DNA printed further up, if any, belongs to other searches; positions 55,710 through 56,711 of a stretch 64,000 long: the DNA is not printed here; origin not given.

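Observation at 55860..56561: HisIE with both active sites dismantled but the ORF intact: candidate pseudoenzyme or sensor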

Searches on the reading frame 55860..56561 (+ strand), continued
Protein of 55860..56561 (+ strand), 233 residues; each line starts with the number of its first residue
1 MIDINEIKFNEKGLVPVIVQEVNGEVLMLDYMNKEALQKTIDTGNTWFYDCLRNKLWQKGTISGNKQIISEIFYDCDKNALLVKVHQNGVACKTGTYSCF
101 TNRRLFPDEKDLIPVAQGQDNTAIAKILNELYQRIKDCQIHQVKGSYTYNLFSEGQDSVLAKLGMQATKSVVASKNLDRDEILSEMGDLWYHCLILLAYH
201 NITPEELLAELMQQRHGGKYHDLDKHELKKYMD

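Call 23: list_cluster_members(proteins=[window:55860-56558:+, P0001, P0002, P0003])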
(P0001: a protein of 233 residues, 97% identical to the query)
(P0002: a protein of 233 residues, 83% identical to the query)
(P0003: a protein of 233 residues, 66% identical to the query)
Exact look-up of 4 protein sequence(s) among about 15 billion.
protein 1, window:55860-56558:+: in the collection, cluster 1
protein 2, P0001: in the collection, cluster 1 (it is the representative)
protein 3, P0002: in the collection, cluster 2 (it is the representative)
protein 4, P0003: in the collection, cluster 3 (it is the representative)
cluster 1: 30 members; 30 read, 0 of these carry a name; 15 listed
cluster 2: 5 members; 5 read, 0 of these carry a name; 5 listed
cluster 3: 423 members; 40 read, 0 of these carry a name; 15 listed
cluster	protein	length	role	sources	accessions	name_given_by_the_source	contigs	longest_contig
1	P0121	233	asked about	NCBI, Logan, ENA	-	-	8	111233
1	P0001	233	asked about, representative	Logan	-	-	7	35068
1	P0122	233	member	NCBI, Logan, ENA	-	-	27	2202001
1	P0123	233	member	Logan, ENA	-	-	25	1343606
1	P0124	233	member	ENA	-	-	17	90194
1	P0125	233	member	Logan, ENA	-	-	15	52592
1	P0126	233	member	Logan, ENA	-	-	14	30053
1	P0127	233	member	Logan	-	-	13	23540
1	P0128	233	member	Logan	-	-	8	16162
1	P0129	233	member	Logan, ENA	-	-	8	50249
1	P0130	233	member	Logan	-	-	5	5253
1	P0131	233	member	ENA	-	-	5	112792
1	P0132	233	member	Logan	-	-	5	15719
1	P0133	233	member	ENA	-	-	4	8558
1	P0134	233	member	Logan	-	-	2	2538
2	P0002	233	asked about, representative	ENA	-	-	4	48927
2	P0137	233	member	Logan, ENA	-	-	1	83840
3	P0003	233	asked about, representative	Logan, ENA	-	-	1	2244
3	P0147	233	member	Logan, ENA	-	-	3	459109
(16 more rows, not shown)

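Call 24: find_encoding_contigs(protein=P0147, flank=10000, max_places=2)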
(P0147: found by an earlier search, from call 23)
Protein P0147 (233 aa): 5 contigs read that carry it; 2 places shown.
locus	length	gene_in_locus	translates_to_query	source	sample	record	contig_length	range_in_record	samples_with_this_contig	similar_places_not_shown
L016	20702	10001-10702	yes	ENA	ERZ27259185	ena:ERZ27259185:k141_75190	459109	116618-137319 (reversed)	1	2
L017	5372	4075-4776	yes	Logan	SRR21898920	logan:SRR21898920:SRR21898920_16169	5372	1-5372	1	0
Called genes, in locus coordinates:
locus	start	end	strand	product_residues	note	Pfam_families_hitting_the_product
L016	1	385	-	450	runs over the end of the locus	PF00202:Aminotran_3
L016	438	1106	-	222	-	PF01656:CbiA (weak), PF13500:AAA_26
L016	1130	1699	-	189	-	PF02632:BioY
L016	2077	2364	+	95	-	PF01371:Trp_repressor, PF13384:HTH_23 (weak)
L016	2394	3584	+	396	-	PF01409:tRNA-synt_2d (faint), PF13393:tRNA-synt_His, PF00587:tRNA-synt_2b (weak)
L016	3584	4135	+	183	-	PF01966:HD (weak)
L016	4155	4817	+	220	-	PF01634:HisG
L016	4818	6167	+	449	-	PF00815:Histidinol_dh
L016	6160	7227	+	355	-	PF00155:Aminotran_1_2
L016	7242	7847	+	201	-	PF00475:IGPD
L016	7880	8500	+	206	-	PF00117:GATase, PF07685:GATase_3 (weak), PF01174:SNO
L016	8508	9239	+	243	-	PF00977:His_biosynth, PF01207:Dus (faint)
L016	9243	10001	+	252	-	PF00977:His_biosynth, PF01207:Dus (faint), PF03060:NMO (faint)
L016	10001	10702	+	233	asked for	PF01502:PRA-CH, PF01503:PRA-PH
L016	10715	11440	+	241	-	PF00881:Nitroreductase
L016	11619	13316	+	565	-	PF08019:EptA_B_N (weak), PF00884:Sulfatase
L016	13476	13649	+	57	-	-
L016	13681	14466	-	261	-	PF01171:ATP_bind_3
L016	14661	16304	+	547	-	PF01368:DHH, PF00571:CBS (weak), PF07085:DRTGG, PF00571:CBS, PF02833:DHHA2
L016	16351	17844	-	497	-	-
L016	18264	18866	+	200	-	PF02589:LUD_dom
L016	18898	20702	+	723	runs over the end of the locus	PF02589:LUD_dom, PF13183:Fer4_8, PF13187:Fer4_9 (weak), PF02754:CCG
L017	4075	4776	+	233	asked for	PF01502:PRA-CH, PF01503:PRA-PH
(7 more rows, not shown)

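Call 31: find_encoding_contigs(protein=P0137, flank=10000, max_places=2)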
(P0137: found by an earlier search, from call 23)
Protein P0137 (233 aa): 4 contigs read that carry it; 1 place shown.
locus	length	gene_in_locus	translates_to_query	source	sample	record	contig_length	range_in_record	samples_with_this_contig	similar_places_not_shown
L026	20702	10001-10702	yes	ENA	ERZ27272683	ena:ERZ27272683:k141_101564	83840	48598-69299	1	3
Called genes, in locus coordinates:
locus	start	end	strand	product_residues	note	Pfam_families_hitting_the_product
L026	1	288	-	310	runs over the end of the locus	-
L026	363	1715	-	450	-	PF00202:Aminotran_3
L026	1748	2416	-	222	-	PF01656:CbiA, PF13500:AAA_26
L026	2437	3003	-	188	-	PF02632:BioY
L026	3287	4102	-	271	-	PF00106:adh_short, PF08659:KR, PF01370:Epimerase (faint), PF13561:adh_short_C2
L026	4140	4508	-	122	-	PF03829:PTSIIA_gutA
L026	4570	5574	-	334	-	PF03612:EIIBC-GUT_N, PF07663:EIIBC-GUT_C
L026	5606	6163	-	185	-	PF03608:EII-GUT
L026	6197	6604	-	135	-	PF06923:GutM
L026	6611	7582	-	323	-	PF13384:HTH_23 (weak), PF13412:HTH_24 (weak), PF08281:Sigma70_r4_2 (weak), PF04198:Sugar-bind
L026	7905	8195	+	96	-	PF01371:Trp_repressor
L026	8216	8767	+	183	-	PF01966:HD (weak)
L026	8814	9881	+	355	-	PF00155:Aminotran_1_2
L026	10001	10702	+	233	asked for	PF01502:PRA-CH, PF01503:PRA-PH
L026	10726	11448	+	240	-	PF00881:Nitroreductase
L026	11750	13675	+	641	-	PF08279:HTH_11, PF08280:HTH_Mga (faint), PF13412:HTH_24 (faint), PF05043:Mga, PF00874:PRD, PF00359:PTS_EIIA_2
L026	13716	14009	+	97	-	PF02302:PTS_IIB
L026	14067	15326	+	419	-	PF03611:EIIC-GAT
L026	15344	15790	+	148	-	PF00359:PTS_EIIA_2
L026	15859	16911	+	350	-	PF08240:ADH_N, PF16912:Glu_dehyd_C, PF00107:ADH_zinc_N, PF13602:ADH_zinc_N_2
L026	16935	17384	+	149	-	PF02502:LacAB_rpiB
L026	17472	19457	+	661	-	PF00456:Transketolase_N, PF00676:E1_dh (faint), PF02779:Transket_pyr, PF22613:Transketolase_C_1, PF02780:Transketolase_C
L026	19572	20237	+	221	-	PF00834:Ribul_P_3_epim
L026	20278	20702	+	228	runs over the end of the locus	PF00834:Ribul_P_3_epim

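Call 32: find_encoding_contigs(protein=P0126, flank=3000, max_places=2)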
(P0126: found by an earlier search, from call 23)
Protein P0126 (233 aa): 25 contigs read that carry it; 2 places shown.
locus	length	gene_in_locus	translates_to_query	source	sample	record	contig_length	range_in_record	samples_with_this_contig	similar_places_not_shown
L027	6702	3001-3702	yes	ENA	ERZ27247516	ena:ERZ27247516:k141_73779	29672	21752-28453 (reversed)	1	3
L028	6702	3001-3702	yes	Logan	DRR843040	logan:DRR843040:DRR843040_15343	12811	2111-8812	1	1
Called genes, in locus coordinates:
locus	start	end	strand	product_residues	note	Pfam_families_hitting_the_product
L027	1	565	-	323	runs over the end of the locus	PF13384:HTH_23 (weak), PF13412:HTH_24 (weak), PF08281:Sigma70_r4_2 (weak), PF04198:Sugar-bind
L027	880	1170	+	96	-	PF01371:Trp_repressor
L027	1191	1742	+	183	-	PF01966:HD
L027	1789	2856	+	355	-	PF00155:Aminotran_1_2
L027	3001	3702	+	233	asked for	PF01502:PRA-CH, PF01503:PRA-PH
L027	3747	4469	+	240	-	PF00881:Nitroreductase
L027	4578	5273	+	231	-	PF00834:Ribul_P_3_epim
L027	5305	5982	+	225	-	PF00923:TAL_FSA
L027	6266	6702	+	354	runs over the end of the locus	PF00154:RecA_N, PF08423:Rad51, PF06745:ATPase, PF27531:MT3502_N (weak), PF21096:RecA_C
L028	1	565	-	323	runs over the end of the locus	PF13384:HTH_23 (weak), PF13412:HTH_24 (weak), PF08281:Sigma70_r4_2 (weak), PF04198:Sugar-bind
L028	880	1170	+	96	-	PF01371:Trp_repressor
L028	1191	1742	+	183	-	PF01966:HD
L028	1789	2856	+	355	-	PF00155:Aminotran_1_2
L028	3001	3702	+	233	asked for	PF01502:PRA-CH, PF01503:PRA-PH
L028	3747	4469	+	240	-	PF00881:Nitroreductase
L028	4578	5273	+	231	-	PF00834:Ribul_P_3_epim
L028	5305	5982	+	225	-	PF00923:TAL_FSA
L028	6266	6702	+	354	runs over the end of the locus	PF00154:RecA_N, PF08423:Rad51, PF06745:ATPase, PF27531:MT3502_N (weak), PF21096:RecA_C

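Call 51: predict_structure(alignment_id=A3)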
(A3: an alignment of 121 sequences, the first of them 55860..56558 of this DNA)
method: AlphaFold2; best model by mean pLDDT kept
length: 233 residues; sequences in the alignment: 121
mean_pLDDT: 78.1   pTM: 0.44
mean pLDDT of the five models: 78.1, 76.8, 73.9, 73.8, 72.0
residues with pLDDT >= 90: 77; 70-90: 96; 50-70: 37; < 50: 23
segments of 3 or more residues with pLDDT < 50: 92-96, 116-121, 222-224, 228-230
pLDDT, mean of each block of 10 residues (from residue 1): 82 91 81 94 92 86 82 86 83 46 56 49 75 85 72 85 91 90 93 93 83 60 49 46
secondary structure, 60 per line:
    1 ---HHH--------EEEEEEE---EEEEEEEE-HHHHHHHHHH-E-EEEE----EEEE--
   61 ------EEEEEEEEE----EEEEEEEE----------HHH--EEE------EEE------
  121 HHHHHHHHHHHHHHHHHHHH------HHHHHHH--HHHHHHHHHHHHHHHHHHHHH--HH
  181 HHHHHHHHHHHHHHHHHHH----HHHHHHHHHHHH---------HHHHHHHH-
elements in order: E15-21 E25-32 H34-43 E47-50 E55-58 E67-75 E80-87 E103-105 E112-114 H121-140 H147-153 H156-176 H179-199 H204-215 H225-232

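Call 53: search_protein_representatives(protein=window:55860-56558:+)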
Query: 233 residues. Proteins with E-value up to 0.001 (for the whole library): 7466; up to 1e-10: 2898; up to 1e-30: 161. The best 150 are listed.
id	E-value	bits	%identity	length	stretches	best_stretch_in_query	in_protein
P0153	3.6e-54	200.1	53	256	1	2-175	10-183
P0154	9.7e-54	198.7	52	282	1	61-222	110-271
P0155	2.0e-53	197.6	45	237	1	2-216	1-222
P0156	3.6e-51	190.3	47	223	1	3-213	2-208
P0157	2.4e-50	187.6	56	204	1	2-162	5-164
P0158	8.2e-50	185.8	49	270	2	5-125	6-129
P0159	2.5e-48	181.0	46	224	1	45-223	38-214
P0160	3.2e-46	174.1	58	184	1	72-218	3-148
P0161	5.3e-46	173.4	53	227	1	27-179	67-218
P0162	8.6e-46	172.7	49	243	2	12-114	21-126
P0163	1.3e-45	172.1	41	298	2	41-216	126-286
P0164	2.5e-45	171.2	45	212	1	4-216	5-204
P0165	1.3e-43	165.6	46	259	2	5-105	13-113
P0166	3.4e-43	164.2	46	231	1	4-218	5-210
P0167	5.8e-43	163.4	63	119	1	116-230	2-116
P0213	1.9e-36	142.1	39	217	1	2-209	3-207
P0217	4.4e-36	140.9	42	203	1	2-215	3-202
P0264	3.7e-33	131.3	38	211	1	7-213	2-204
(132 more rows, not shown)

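Call 56: fold_search(model_id=the predicted structure, library=pdb)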
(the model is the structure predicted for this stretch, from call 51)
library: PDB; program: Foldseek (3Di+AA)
matches with E <= 10: 381; with E <= 0.001: 16
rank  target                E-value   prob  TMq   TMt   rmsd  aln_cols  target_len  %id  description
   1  6j22_A                1.2e-15  1.00  0.38  0.44  13.0       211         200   32  Crystal structure of Bi-functional enzyme (released 2020-01-01)
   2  6j2l_A                3.8e-15  1.00  0.36  0.42  12.8       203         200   34  Crystal structure of Bi-functional enzyme (released 2020-01-01)
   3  6j22_B                1.4e-14  1.00  0.36  0.45  12.7       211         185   30  Crystal structure of Bi-functional enzyme (released 2020-01-01)
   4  7bgm_B                1.8e-14  1.00  0.40  0.43  16.7       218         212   27  Crystal structure of MtHISN2, a bifunctional enzyme from the histidine biosynthetic pathway (released 2021-05-19)
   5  7bgm_A                2.9e-14  1.00  0.40  0.44  16.6       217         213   27  Crystal structure of MtHISN2, a bifunctional enzyme from the histidine biosynthetic pathway (released 2021-05-19)
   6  7bgn_D                5.5e-14  1.00  0.40  0.45  16.0       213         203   27  Crystal structure of MtHISN2-AMP complex, a bifunctional enzyme from the histidine biosynthetic pathway (released 2021-05-19)
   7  6j2l_B                6.2e-14  1.00  0.33  0.42  12.8       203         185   30  Crystal structure of Bi-functional enzyme (released 2020-01-01)
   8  7bgn_B                8.4e-14  1.00  0.40  0.45  16.0       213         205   27  Crystal structure of MtHISN2-AMP complex, a bifunctional enzyme from the histidine biosynthetic pathway (released 2021-05-19)
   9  7bgn_E                1.1e-13  1.00  0.40  0.45  15.9       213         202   27  Crystal structure of MtHISN2-AMP complex, a bifunctional enzyme from the histidine biosynthetic pathway (released 2021-05-19)
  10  7bgn_F                2.4e-13  1.00  0.41  0.45  16.0       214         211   27  Crystal structure of MtHISN2-AMP complex, a bifunctional enzyme from the histidine biosynthetic pathway (released 2021-05-19)
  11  7bgn_A                6.3e-13  1.00  0.38  0.43  15.0       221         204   24  Crystal structure of MtHISN2-AMP complex, a bifunctional enzyme from the histidine biosynthetic pathway (released 2021-05-19)
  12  7bgn_C                1.4e-12  1.00  0.40  0.46  15.9       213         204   27  Crystal structure of MtHISN2-AMP complex, a bifunctional enzyme from the histidine biosynthetic pathway (released 2021-05-19)
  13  1zps_A                3.3e-10  1.00  0.36  0.65   6.5       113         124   41  Crystal structure of Methanobacterium thermoautotrophicum phosphoribosyl-AMP cyclohydrolase HisI (released 2005-08-30)
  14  1zps_B                5.2e-10  1.00  0.36  0.63   6.6       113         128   41  Crystal structure of Methanobacterium thermoautotrophicum phosphoribosyl-AMP cyclohydrolase HisI (released 2005-08-30)
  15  1yvw_A                1.2e-05  1.00  0.37  0.91   1.3        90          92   36  Crystal structure of Phosphoribosyl-ATP pyrophosphohydrolase from Bacillus cereus. NESGC target BcR13. (released 2005-03-01)
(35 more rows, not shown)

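Call 58: find_encoding_contigs(protein=P0155, flank=10000, max_places=2)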
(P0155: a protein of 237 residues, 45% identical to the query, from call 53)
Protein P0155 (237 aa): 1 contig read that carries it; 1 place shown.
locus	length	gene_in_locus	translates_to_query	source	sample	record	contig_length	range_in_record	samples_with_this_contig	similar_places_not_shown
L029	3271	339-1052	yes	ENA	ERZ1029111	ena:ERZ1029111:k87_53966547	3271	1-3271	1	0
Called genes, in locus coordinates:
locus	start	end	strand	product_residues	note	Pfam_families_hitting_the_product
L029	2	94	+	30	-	?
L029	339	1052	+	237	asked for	PF01502:PRA-CH, PF01503:PRA-PH (weak)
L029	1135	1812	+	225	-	PF00753:Lactamase_B, PF13483:Lactamase_B_3, PF12706:Lactamase_B_2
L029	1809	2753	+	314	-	PF01715:IPPT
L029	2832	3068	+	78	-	PF17209:Hfq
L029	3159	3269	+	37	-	?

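Call 59: find_encoding_contigs(protein=P0217, flank=10000, max_places=2)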
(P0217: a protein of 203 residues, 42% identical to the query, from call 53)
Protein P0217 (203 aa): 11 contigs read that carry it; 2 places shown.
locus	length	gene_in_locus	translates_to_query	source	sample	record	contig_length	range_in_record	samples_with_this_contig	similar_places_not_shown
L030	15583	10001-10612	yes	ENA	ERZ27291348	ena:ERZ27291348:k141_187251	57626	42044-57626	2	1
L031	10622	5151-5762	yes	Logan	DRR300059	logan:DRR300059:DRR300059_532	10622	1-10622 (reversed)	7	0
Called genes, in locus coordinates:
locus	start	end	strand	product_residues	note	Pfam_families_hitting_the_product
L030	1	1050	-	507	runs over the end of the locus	PF00590:TP_methylase, PF02602:HEM4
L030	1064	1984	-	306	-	PF01379:Porphobil_deam, PF03900:Porphobil_deamC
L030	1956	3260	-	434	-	PF05201:GlutR_N, PF01488:Shikimate_DH, PF03807:F420_oxidored, PF00745:GlutR_dimer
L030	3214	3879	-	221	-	PF13241:NAD_binding_7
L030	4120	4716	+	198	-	PF08901:DUF1847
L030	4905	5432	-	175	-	PF00719:Pyrophosphatase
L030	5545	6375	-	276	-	PF03180:Lipoprotein_9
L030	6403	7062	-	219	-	PF00528:BPD_transp_1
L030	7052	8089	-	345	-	PF00005:ABC_tran, PF02463:SMC_N, PF13304:AAA_21 (faint), PF09383:NIL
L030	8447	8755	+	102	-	PF01371:Trp_repressor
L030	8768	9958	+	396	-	PF00155:Aminotran_1_2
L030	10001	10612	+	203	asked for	PF01502:PRA-CH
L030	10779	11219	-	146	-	PF00582:Usp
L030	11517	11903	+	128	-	PF02641:DUF190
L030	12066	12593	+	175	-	PF05128:DUF697 (faint)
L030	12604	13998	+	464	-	PF03486:HI0933_like (faint), PF07992:Pyr_redox_2 (faint), PF21688:FAD-depend_C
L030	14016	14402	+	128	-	-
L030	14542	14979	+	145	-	PF00582:Usp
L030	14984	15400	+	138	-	PF00582:Usp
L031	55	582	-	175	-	PF00719:Pyrophosphatase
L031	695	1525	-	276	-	PF03180:Lipoprotein_9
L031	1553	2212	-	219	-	PF00528:BPD_transp_1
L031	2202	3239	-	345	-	PF00005:ABC_tran, PF02463:SMC_N, PF13304:AAA_21 (faint), PF09383:NIL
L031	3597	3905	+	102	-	PF01371:Trp_repressor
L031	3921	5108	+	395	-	PF00155:Aminotran_1_2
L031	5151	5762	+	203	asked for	PF01502:PRA-CH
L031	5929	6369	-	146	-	PF00582:Usp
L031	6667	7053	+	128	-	PF02641:DUF190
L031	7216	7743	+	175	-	PF05128:DUF697 (faint)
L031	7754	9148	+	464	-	PF03486:HI0933_like (faint), PF07992:Pyr_redox_2 (faint), PF21688:FAD-depend_C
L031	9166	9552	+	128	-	-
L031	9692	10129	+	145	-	PF00582:Usp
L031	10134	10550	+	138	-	PF00582:Usp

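Call 60: find_encoding_contigs(protein=P0213, flank=10000, max_places=2)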
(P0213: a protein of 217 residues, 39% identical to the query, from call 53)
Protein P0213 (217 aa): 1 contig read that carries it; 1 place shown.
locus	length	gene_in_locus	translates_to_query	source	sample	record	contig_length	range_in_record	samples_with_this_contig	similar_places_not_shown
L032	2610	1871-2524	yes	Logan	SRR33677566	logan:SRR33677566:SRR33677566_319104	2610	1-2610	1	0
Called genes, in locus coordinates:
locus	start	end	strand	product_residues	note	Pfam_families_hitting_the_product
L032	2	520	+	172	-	?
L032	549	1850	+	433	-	PF00155:Aminotran_1_2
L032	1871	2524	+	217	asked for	PF01502:PRA-CH, PF01503:PRA-PH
